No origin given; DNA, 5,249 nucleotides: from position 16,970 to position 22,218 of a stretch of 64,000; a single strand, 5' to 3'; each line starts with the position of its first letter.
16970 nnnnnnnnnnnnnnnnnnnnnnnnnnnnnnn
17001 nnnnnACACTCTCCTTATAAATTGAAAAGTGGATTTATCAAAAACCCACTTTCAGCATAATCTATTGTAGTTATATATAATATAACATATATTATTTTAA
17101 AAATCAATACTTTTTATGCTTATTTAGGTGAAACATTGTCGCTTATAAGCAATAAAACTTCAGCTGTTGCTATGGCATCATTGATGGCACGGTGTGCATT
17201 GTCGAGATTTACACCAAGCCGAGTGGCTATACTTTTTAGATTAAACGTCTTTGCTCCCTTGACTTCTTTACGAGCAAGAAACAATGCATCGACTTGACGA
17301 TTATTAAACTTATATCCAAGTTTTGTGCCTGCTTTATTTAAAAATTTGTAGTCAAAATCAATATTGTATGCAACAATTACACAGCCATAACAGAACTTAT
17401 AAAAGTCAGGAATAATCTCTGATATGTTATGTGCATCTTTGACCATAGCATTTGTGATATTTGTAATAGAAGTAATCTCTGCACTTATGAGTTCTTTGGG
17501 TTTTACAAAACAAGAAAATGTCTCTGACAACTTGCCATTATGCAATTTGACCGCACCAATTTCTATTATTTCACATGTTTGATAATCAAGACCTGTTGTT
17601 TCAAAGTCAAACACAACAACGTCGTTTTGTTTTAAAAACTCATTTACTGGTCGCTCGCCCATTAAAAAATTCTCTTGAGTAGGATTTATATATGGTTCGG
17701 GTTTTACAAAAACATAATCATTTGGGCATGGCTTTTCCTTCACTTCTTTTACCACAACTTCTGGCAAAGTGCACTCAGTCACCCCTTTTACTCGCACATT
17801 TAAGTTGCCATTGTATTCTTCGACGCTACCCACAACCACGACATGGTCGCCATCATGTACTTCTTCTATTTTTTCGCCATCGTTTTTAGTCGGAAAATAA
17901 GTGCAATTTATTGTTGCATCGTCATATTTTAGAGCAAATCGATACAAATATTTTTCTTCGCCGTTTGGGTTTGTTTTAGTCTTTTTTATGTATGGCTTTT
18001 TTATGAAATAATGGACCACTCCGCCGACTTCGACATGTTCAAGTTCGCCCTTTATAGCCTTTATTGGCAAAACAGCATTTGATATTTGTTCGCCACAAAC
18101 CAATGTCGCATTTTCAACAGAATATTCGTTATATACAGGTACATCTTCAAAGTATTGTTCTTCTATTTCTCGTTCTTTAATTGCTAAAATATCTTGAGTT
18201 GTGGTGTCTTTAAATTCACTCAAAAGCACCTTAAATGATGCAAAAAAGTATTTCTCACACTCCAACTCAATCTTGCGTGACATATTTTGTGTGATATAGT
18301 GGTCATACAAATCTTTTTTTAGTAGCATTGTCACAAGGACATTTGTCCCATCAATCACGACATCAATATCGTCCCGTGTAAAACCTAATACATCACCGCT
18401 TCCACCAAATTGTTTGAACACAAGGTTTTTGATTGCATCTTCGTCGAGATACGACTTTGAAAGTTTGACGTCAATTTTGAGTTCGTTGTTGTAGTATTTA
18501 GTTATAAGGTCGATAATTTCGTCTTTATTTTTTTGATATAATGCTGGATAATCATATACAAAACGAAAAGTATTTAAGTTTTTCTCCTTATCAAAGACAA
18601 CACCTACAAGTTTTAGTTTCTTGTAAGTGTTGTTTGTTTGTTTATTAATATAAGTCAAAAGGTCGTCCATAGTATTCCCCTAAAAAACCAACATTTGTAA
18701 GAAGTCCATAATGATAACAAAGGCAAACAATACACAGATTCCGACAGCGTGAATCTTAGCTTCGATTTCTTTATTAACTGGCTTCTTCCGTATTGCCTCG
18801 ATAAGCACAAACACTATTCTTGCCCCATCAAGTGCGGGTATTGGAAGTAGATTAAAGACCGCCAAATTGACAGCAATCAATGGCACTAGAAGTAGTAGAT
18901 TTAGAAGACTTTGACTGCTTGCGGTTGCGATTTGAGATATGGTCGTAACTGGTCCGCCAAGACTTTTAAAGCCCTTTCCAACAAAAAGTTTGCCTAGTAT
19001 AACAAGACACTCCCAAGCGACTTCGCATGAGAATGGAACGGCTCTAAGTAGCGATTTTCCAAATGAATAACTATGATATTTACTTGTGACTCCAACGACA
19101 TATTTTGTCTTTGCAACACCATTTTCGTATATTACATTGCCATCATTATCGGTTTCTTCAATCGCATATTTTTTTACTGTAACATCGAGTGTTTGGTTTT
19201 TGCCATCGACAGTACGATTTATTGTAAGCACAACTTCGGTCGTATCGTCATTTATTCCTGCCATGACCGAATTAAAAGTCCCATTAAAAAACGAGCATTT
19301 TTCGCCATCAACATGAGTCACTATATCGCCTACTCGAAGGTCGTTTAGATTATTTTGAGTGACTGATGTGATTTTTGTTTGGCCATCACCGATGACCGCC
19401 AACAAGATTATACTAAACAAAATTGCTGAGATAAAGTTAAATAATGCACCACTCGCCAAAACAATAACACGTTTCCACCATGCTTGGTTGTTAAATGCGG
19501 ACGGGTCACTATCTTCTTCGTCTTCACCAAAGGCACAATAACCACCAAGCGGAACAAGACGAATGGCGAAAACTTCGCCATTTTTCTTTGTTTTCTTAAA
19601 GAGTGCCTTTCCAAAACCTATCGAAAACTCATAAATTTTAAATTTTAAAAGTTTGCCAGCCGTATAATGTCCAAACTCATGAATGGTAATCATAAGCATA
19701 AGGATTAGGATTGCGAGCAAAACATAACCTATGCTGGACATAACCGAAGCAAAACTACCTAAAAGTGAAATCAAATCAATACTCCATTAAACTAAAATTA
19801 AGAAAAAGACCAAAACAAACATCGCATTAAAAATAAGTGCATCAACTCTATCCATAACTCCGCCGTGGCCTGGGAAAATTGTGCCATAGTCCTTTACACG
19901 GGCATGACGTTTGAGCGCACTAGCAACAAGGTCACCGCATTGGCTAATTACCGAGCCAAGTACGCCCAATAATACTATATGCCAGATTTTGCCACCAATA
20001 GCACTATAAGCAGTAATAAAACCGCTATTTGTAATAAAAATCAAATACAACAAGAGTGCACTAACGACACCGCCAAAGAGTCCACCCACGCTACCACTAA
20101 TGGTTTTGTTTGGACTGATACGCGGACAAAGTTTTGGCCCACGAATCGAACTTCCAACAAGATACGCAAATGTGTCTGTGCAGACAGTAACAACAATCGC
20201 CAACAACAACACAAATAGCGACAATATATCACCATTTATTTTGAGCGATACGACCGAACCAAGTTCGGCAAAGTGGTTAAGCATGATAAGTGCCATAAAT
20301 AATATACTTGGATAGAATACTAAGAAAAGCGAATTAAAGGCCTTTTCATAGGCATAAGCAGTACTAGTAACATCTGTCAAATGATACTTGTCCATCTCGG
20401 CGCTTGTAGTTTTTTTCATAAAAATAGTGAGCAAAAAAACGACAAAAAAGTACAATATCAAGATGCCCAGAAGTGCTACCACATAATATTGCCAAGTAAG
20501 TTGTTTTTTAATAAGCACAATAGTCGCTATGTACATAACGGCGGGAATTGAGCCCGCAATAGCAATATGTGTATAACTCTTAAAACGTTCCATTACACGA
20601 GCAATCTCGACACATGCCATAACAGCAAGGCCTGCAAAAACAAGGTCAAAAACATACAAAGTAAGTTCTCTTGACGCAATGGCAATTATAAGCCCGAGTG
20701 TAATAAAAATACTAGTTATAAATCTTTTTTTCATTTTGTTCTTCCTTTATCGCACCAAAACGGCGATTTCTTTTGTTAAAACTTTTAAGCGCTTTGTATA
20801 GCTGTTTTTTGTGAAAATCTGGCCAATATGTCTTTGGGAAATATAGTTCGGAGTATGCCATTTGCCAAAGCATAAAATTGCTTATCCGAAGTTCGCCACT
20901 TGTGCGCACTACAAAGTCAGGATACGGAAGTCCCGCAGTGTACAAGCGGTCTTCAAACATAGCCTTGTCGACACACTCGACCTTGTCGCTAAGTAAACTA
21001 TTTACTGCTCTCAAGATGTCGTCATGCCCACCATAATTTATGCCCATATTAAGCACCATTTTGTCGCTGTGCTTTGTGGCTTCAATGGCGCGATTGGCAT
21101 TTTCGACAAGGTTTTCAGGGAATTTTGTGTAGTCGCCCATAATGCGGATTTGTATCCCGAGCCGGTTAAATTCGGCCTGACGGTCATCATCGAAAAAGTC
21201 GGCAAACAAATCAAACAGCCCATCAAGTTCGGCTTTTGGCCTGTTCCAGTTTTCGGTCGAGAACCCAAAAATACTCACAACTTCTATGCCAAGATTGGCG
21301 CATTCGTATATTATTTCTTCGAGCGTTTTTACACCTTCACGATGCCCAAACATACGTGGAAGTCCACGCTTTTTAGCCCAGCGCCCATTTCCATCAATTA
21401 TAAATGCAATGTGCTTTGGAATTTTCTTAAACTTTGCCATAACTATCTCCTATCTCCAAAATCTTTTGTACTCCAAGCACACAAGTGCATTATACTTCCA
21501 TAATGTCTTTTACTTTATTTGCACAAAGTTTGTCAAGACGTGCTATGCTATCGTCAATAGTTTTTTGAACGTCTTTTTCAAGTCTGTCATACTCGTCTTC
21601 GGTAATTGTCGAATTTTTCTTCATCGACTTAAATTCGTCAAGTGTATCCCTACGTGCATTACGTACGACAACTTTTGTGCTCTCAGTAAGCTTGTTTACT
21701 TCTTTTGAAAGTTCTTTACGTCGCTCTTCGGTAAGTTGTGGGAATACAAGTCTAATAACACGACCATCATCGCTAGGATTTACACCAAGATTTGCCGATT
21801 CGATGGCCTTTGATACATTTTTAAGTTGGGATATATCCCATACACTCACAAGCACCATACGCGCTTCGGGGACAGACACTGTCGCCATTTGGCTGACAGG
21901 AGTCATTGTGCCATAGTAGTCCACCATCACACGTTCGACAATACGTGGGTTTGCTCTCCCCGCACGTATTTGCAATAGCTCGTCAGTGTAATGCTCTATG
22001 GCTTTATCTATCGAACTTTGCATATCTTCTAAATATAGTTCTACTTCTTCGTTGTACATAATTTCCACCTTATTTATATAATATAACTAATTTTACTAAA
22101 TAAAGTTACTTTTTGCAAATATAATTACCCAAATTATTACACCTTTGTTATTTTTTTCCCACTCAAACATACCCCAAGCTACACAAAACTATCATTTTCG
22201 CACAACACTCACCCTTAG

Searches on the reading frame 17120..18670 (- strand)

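Call 67: search_protein_families(library=ncbifam, proteins=[window:17120-18670:-], max_evalue=0.00001)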
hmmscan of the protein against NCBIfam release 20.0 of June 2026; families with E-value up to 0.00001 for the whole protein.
window:17120-18670:- (516 aa): 28 families (the best 25 are shown)
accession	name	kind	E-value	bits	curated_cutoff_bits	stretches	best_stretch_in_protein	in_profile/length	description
NF001688.0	PRK00448.1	equivalog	1.1e-51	175.7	873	1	343-513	417-588/1445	PolC-type DNA polymerase III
TIGR01405.1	polC_Gram_pos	equivalog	4.1e-44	150.6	1043.45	1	343-513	183-354/1211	DNA polymerase III subunit alpha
NF005289.0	PRK06807.1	equivalog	9.3e-41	140.1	335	1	349-507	8-166/313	3'-5' exonuclease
NF005905.0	PRK07883.1-3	equivalog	2.3e-39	135.5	508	1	344-507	19-185/581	DEDD exonuclease domain-containing protein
NF005907.0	PRK07883.1-5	equivalog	5e-39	134.2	454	1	346-509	25-191/584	DEDD exonuclease domain-containing protein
NF005906.0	PRK07883.1-4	equivalog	5.6e-39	133.9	495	1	349-507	6-165/563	DEDD exonuclease domain-containing protein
TIGR01407.1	dinG_rel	hypoth_equivalog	1.1e-37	129.7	547.7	1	352-511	3-163/889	putative DnaQ family exonuclease/DinG family helicase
NF006316.0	PRK08517.1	equivalog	3.3e-35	121.7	247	1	344-510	65-230/270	3'-5' exonuclease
NF005981.0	PRK08074.1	equivalog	1.1e-33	116.3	789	1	349-511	3-167/931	ATP-dependent DNA helicase DinG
TIGR00573.1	dnaq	subfamily_domain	2.4e-32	112.2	71.5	1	346-507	4-167/217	exonuclease, DNA polymerase III, epsilon subunit family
NF005836.0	PRK07740.1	equivalog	2.7e-29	102.3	261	1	345-505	55-218/244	hypothetical protein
NF005904.0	PRK07883.1-2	equivalog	5.3e-28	97.6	969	1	349-507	30-191/584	DEDD exonuclease domain-containing protein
NF004316.1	PRK05711.1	equivalog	6.5e-25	88.1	196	1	352-506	4-162/234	DNA polymerase III subunit epsilon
NF005903.0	PRK07883.1-1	equivalog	1e-24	87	1038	1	346-508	37-208/642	DEDD exonuclease domain-containing protein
NF005569.0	PRK07246.1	equivalog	1.5e-24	86.4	794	1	348-512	6-169/820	bifunctional DnaQ family exonuclease/ATP-dependent helicase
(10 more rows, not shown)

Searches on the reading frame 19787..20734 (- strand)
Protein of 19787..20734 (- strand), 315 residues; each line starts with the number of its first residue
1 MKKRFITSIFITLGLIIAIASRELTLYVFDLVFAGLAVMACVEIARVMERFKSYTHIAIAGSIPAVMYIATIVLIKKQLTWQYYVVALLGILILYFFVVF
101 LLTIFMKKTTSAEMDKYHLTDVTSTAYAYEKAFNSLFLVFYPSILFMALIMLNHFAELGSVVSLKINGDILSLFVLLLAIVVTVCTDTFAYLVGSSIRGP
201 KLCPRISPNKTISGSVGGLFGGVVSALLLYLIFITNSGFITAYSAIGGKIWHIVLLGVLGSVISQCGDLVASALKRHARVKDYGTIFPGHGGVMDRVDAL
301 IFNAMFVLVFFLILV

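Call 7: search_protein_families(library=pfam, proteins=[window:19787-20734:-], max_evalue=0.01)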
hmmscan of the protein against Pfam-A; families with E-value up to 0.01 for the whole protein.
window:19787-20734:- (315 aa): 1 family
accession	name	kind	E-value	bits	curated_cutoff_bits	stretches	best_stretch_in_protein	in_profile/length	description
PF01148.25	CTP_transf_1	-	1.3e-49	169.9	24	1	2-313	1-263/264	Cytidylyltransferase family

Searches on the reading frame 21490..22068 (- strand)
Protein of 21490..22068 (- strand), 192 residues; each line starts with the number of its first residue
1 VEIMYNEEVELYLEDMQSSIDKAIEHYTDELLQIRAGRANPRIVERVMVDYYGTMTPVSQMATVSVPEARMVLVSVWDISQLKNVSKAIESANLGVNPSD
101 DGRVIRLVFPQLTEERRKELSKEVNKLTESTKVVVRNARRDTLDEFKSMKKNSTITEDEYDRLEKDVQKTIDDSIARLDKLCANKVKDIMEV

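Call 7: search_protein_families(library=pfam, proteins=[window:21490-22068:-], max_evalue=0.01)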
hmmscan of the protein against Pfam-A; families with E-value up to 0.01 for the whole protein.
window:21490-22068:- (192 aa): 1 family
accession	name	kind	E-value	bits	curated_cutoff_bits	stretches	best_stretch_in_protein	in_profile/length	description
PF01765.24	RRF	-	1.2e-60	204.5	29.7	1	29-190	3-164/164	Ribosome recycling factor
